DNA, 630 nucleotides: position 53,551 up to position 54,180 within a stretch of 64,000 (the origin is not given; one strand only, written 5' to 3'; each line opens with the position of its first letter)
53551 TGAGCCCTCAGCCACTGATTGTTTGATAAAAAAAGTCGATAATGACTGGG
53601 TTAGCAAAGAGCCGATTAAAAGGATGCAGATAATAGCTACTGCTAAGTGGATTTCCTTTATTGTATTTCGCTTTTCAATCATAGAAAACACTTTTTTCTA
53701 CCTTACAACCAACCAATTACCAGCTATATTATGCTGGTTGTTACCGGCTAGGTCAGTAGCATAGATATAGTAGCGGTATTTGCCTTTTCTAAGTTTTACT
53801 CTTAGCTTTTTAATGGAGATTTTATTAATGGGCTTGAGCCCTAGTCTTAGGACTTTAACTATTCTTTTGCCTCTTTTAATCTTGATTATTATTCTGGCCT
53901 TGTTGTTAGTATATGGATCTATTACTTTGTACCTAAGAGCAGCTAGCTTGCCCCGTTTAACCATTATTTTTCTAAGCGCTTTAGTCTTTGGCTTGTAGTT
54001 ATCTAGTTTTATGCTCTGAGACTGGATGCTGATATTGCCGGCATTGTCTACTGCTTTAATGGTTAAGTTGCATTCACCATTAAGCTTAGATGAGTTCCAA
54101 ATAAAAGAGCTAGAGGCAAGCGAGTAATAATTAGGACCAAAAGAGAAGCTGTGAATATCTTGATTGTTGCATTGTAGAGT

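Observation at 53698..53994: Hyper-basic C-terminal module shared by both giant proteins (candidate non-covalent cell-envelope anchor)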

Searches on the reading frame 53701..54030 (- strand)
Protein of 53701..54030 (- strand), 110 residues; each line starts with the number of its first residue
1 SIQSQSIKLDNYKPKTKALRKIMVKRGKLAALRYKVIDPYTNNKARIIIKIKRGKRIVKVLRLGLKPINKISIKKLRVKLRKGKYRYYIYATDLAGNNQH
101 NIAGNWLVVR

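Call 9: search_protein_families(library=pfam, proteins=[window:53701-53994:-], max_evalue=10)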
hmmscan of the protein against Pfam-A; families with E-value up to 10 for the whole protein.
seq(98 aa): 2 families
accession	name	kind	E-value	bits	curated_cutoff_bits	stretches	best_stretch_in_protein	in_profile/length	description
PF19077.6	Big_13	-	0.097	13.6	27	1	64-89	68-93/102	Bacterial Ig-like domain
PF14686.12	fn3_3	-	0.16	12.2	24.4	1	68-87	42-62/75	Polysaccharide lyase family 4, domain II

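Call 11: search_protein_families(library=ncbifam, proteins=[window:53701-53994:-], max_evalue=10)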
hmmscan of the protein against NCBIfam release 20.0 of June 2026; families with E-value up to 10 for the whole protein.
seq(98 aa): 1 family
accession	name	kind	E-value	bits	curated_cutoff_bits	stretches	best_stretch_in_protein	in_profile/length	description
NF005380.0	PRK06923.1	equivalog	0.15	11.2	486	1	27-89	123-187/399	isochorismate synthase DhbC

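Call 12: find_homologous_proteins(query=window:53701-54030:-, max_evalue=0.01)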
Query seq(110 aa): 4 candidates shared short words with the query, none scored E <= 0.01.

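Call 22: search_protein_representatives(alignment_id=A1)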
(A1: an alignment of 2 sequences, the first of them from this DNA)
Query: 2 sequences, 119 profile positions. Proteins with E-value up to 0.001 (for the whole library): 559; up to 1e-10: 63; up to 1e-30: 1. The best 150 are listed.
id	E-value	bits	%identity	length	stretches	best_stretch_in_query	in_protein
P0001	1.7e-62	225.2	-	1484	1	1-119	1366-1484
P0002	4.2e-26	107.8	-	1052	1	1-118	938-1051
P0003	7.9e-25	103.7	-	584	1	2-118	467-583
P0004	1.6e-23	99.5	-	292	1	1-119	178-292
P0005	6.5e-21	91.0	-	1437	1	2-119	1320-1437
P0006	1.6e-20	89.7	-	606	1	2-119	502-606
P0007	7.3e-20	87.6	-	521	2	2-118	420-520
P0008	9.1e-20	87.3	-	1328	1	2-119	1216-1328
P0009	7.1e-19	84.4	-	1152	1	1-118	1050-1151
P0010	1.1e-18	83.8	-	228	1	2-118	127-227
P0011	8.6e-18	81.0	-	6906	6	91-115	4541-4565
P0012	1.7e-17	80.0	-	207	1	1-118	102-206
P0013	6.0e-17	78.2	-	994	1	2-119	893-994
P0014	1.4e-16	77.1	-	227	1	2-117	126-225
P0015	3.3e-16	75.8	-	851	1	2-119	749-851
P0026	2.7e-13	66.4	-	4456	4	89-117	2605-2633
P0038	5.7e-12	62.2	-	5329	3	63-113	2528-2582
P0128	7.8e-09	52.1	-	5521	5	87-108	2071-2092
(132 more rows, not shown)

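Call 30: find_homologous_proteins(query=A2, max_evalue=0.001)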
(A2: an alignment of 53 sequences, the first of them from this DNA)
Query A2 (53 sequences) (103 aa, profile of the alignment): 88 proteins with E <= 0.001 among 1095 candidates.
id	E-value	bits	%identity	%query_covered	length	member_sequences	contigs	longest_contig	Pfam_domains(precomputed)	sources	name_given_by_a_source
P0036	3.0e-33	132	41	100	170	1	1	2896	PF13860.13,PF19077.7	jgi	jgi:hypothetical protein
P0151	3.1e-32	129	44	92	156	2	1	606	-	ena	-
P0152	4.4e-32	128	41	99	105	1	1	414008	-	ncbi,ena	-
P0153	1.2e-31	127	41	100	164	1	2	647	PF19077.7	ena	-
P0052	2.8e-31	126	42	88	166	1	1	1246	PF19077.7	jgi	jgi:hypothetical protein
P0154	6.3e-31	124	38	92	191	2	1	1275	-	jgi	jgi:hypothetical protein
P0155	1.1e-30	124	40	99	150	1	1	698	-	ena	-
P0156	2.6e-30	123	41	99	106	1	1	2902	-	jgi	jgi:hypothetical protein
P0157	7.5e-30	121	39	92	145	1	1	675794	-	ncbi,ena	-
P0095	7.6e-30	121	39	77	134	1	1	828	-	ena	-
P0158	3.4e-29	119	38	98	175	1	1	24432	PF19077.7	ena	-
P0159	8.6e-29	118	40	100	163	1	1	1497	PF19077.7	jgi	jgi:hypothetical protein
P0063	1.4e-28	117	43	89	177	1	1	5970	PF19077.7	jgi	jgi:hypothetical protein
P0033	5.0e-28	115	43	89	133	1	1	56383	-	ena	-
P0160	7.3e-28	115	37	100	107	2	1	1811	-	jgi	-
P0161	1.1e-27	114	42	100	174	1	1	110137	PF19077.7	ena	-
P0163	1.8e-27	113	39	100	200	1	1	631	PF19077.7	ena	-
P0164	2.2e-27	113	36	98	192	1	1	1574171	PF19077.7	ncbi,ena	-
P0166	5.1e-27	112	38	92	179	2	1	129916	PF19077.7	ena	-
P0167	8.0e-27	111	39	99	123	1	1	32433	PF19077.7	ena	-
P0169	1.1e-25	108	38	100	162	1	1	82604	PF19077.7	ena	-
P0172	2.3e-25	107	41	99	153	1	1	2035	PF15418.13,PF19077.7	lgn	-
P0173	2.3e-25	107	43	99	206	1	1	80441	PF19077.7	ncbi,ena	-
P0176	3.1e-25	106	35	100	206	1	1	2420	PF19077.7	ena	-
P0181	8.6e-24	102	38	100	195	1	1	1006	PF19077.7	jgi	-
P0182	1.0e-23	101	37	88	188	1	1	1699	PF19077.7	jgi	jgi:hypothetical protein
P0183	1.2e-23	101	39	89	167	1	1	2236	PF19077.7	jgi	jgi:hypothetical protein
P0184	1.7e-23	101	39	100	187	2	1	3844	PF19077.7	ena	-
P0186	3.5e-23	100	37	99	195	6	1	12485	PF19077.7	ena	-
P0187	6.1e-23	99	36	100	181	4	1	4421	PF09136.17,PF19077.7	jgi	jgi:hypothetical protein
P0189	1.4e-22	98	42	77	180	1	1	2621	PF15418.13,PF19077.7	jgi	jgi:hypothetical protein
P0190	1.5e-22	98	34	99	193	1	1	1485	PF19077.7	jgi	jgi:hypothetical protein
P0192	3.7e-22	96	37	100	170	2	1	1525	PF19077.7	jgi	jgi:hypothetical protein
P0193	5.0e-22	96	33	100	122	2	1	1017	PF19077.7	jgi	jgi:hypothetical protein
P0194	1.8e-21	94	33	100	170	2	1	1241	PF19077.7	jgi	jgi:hypothetical protein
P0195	4.6e-21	93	39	100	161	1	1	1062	PF19077.7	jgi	jgi:hypothetical protein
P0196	8.1e-21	92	37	100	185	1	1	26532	PF19077.7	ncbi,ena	-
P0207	3.4e-17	80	36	100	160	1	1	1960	PF19077.7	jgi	-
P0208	4.9e-17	80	38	57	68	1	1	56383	PF19077.7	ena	-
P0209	5.6e-17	80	42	65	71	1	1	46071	PF19077.7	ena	-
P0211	2.0e-16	78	38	55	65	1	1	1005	PF19077.7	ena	-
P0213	1.2e-15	75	42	62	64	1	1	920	PF19077.7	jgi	-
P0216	1.8e-13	68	34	100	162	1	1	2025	PF19077.7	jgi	jgi:hypothetical protein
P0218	3.2e-12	64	29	87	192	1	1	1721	PF04151.22,PF19077.7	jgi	jgi:hypothetical protein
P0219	9.2e-12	63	32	86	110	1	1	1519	PF19077.7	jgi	jgi:flagellar hook assembly protein FlgD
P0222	1.1e-10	59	36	62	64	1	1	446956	PF19077.7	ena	-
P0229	5.2e-6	44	48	28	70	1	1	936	PF19077.7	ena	-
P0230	9.4e-5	40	25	77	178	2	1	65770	PF13860.13,PF19077.7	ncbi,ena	-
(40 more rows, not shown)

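Call 31: search_solved_structures(query=A2, max_evalue=10, show_alignments=3)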
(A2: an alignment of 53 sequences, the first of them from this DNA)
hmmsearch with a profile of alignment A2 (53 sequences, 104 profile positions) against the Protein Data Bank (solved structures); distinct sequences matched with E-value up to 10: 16.
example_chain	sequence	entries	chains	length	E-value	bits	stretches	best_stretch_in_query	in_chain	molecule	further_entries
5iuc_A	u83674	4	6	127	0.00033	24.1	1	3-95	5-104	Platelet binding protein GspB | Platelet binding protein GspB - Siglec domain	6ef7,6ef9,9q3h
6efa_A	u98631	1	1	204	0.00094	22.7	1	3-94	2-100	Platelet binding protein GspB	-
2yn3_A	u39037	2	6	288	0.0013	22.2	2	73-94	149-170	PUTATIVE INNER MEMBRANE PROTEIN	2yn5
3qc5_X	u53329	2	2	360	0.0021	21.5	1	3-94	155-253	Platelet binding protein GspB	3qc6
8pn5_A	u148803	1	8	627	0.031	17.8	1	66-103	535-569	DUF3472 domain-containing protein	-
8pmu_A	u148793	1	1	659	0.035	17.6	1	66-103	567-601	DUF3472 domain-containing protein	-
8pn3_A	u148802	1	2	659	0.035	17.6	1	66-103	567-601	DUF3472 domain-containing protein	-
6efb_A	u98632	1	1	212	0.13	15.7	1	2-94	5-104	SK150 siglec + Unique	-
7adk_B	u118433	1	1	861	0.25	14.9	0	68-102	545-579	Lipoprotein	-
4c0t_A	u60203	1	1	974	0.32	14.5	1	49-97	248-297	LIKELY PROTEIN KINASE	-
1viw_B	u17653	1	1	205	0.33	14.5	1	17-82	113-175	ALPHA-AMYLASE-INHIBITOR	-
1k85_A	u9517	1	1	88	0.37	14.3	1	75-102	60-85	CHITINASE A1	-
1dhk_B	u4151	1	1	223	0.41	14.2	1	17-82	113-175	BEAN LECTIN-LIKE INHIBITOR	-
8s80_A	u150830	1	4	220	0.54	13.8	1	23-85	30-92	S-layer protein sap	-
6bt9_A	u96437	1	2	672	0.79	13.3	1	65-94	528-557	Chitinase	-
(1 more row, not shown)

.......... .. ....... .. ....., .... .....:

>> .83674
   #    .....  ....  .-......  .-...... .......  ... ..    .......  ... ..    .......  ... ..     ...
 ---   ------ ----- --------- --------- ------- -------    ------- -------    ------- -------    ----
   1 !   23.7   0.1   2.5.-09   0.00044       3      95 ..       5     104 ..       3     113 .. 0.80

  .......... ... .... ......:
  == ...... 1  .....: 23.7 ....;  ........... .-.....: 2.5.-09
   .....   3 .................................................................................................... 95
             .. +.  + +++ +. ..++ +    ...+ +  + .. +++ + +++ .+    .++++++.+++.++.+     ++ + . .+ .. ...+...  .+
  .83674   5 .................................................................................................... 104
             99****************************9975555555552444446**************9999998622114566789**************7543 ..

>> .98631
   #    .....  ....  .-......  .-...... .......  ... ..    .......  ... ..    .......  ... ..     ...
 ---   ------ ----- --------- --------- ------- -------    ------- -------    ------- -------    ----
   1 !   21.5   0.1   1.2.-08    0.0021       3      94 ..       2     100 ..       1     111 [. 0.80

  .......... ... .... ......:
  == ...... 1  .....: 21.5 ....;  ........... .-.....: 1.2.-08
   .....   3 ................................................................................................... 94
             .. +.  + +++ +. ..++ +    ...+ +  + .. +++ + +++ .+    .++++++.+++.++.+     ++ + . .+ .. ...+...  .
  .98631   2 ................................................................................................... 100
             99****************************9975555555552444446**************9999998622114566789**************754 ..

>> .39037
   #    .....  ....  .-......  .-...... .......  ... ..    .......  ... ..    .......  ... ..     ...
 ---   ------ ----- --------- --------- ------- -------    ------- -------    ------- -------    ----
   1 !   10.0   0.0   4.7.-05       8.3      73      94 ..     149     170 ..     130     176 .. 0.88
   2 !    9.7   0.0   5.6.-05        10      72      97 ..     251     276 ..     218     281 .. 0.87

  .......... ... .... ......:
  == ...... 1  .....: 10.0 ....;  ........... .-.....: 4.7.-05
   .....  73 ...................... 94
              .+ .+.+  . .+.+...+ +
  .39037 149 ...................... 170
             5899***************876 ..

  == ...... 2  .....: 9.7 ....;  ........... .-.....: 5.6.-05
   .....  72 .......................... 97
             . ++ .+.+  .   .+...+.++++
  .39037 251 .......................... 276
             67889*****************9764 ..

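Call 32: search_protein_families(library=pfam, alignment_id=A2, max_evalue=1)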
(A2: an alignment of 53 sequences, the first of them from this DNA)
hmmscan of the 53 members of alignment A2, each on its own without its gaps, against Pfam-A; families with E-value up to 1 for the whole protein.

A. member 1, seq(103 aa): 2 families
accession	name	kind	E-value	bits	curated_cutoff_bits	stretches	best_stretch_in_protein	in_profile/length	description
PF19077.6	Big_13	-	0.11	13.5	27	1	69-94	68-93/102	Bacterial Ig-like domain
PF14686.12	fn3_3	-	0.17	12.1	24.4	1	73-92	42-62/75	Polysaccharide lyase family 4, domain II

B. families by the number of members that match (of 53 scanned): 63 families (the first 25 are shown)
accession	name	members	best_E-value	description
PF19077.6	Big_13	48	1.3e-05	Bacterial Ig-like domain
PF07495.19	Y_Y_Y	25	2.1e-05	Y_Y_Y domain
PF15418.12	DUF4625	22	0.00031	Domain of unknown function (DUF4625)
PF13860.13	FlgD_ig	15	3e-06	FlgD Ig-like domain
PF12245.14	Big_3_2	11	0.00063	Bacterial Ig-like domain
PF14524.12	Wzt_C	9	6.1e-06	Wzt C-terminal domain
PF09136.16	Glucodextran_B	7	0.00036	Glucodextranase, domain B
PF14686.12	fn3_3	6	0.029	Polysaccharide lyase family 4, domain II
PF23265.1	Ig-like_KY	5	0.00071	KY-like, immunoglobulin-like domain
PF13754.12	Big_3_4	5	0.065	Domain of unknown function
PF22058.2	X25_BaPul_like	4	0.00058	Pullulanase X25 domain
PF24092.1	DUF7373_C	4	0.0033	Domain of unknown function (DUF7373) C-terminal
PF01835.25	MG2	3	0.00035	MG2 domain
PF23861.1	Ribophorin_II_2nd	3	0.0064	Ribophorin II second domain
PF14900.11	DUF4493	2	0.029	Domain of unknown function (DUF4493)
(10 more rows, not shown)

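Call 35: find_related_loci(query=A3, collection=genome_contigs, flank=10000)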
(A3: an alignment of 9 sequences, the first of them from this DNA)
Query A3 (103 aa) in genome_contigs; peptide patterns used: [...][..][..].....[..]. (x = any residue, [..] = any of these).
340 stretches matched a pattern; 93 encode a relative of the query (tblastn E <= 1e-3); the best 80 are kept; 80 distinct loci.
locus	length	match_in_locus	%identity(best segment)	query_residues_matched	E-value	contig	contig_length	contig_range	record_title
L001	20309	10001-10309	41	2-103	8e-23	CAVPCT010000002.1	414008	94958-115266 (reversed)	MAG: uncultured Thermoleophilia bacterium isolate MFD00032.bin.2.59 genome assembly, contig: contig_18890, whole genome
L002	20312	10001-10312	41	2-103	2e-22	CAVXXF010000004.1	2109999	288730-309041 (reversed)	MAG: uncultured Thermoleophilia bacterium isolate MFD04716.bin.1.399 genome assembly, contig: contig_6113, whole genome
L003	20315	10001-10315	44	1-103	4e-22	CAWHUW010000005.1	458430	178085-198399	MAG: uncultured Thermoleophilia bacterium isolate MFD02979.bin.2.124 genome assembly, contig: contig_32714, whole genome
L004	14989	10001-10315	44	1-103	3e-21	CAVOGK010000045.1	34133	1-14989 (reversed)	MAG: uncultured Thermoleophilia bacterium isolate MFD09779.bin.3.322 genome assembly, contig: contig_92958, whole genome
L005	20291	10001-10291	39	2-95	6e-21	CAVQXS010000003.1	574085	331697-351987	MAG: uncultured Thermoleophilia bacterium isolate MFD05942.bin.2.81 genome assembly, contig: contig_15522, whole genome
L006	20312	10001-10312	42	2-103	7e-21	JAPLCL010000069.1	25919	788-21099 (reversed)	MAG: Actinomycetota bacterium isolate LacPavin_0920_SED2_MAG_69_15 LacPavin_0920_SED2_scaffold_358228, whole genome shot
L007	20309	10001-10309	43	2-102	8e-21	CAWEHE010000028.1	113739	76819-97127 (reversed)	MAG: uncultured Thermoleophilia bacterium isolate MFD02979.bin.1.60 genome assembly, contig: contig_77160, whole genome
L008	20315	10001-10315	40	1-103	4e-20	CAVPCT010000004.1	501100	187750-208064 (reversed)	MAG: uncultured Thermoleophilia bacterium isolate MFD00032.bin.2.59 genome assembly, contig: contig_3077, whole genome s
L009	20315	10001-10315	41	1-103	5e-20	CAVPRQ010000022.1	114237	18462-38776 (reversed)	MAG: uncultured Thermoleophilia bacterium isolate MFD00032.bin.2.201 genome assembly, contig: contig_64297, whole genome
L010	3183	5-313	39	2-103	1e-19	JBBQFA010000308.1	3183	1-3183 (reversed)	MAG: Thermoleophilia bacterium isolate Co_metawrap_1062 Cmw_1062_k141_15548239_length_3183_cov_10.9869, whole genome sho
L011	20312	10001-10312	45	1-102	2e-19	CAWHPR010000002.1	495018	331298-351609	MAG: uncultured Thermoleophilia bacterium isolate MFD04716.bin.3.19 genome assembly, contig: contig_14947, whole genome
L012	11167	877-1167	38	2-95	3e-19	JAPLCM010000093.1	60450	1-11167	MAG: Actinomycetota bacterium isolate LacPavin_0920_SED4_MAG_69_54 LacPavin_0920_SED4_scaffold_903211, whole genome shot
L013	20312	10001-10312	40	2-103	3e-19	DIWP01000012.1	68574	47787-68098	MAG TPA_asm: Thermoleophilia bacterium UBA6103 UBA6103_contig_4794, whole genome shotgun sequence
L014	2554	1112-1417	41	2-103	6e-19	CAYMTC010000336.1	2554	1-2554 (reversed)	MAG TPA_asm: uncultured Thermoleophilia bacterium isolate binchicken_co43_327 genome assembly, contig: NODE_66551_length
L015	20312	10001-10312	41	2-103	8e-19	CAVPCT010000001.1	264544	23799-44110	MAG: uncultured Thermoleophilia bacterium isolate MFD00032.bin.2.59 genome assembly, contig: contig_18008, whole genome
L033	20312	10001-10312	37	2-103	1e-16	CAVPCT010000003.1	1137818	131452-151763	MAG: uncultured Thermoleophilia bacterium isolate MFD00032.bin.2.59 genome assembly, contig: contig_19728, whole genome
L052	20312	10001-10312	41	1-102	5e-18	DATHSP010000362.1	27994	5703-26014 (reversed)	MAG TPA_asm: Thermoleophilia bacterium isolate SMAG_U16054 k141_829267, whole genome shotgun sequence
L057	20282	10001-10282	38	2-98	4e-14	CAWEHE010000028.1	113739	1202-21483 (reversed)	MAG: uncultured Thermoleophilia bacterium isolate MFD02979.bin.1.60 genome assembly, contig: contig_77160, whole genome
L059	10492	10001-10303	37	1-103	8e-14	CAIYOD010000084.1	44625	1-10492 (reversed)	MAG: uncultured Thermoleophilia bacterium isolate Loclat_bin-16816 genome assembly, contig: bin-16816:084/188, whole gen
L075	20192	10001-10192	46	38-102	3e-10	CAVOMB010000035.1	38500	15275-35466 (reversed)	MAG: uncultured Thermoleophilia bacterium isolate MFD10097.bin.2.18 genome assembly, contig: contig_17847, whole genome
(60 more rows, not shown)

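Call 41: predict_structure(alignment_id=A2)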
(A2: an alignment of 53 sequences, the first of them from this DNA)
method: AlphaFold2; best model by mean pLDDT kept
length: 103 residues; sequences in the alignment: 53
mean_pLDDT: 94.0   pTM: 0.84
mean pLDDT of the five models: 94.0, 93.5, 93.1, 92.4, 90.4
residues with pLDDT >= 90: 89; 70-90: 11; 50-70: 3; < 50: 0
segments of 3 or more residues with pLDDT < 50: none
pLDDT, mean of each block of 10 residues (from residue 1): 83 96 97 87 97 96 96 97 93 96 97
secondary structure, 60 per line:
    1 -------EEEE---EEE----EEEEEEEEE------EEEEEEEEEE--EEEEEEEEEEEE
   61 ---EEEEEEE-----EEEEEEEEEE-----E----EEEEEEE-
elements in order: E8-11 E15-17 E22-30 E37-46 E49-60 E64-70 E76-85 E96-102
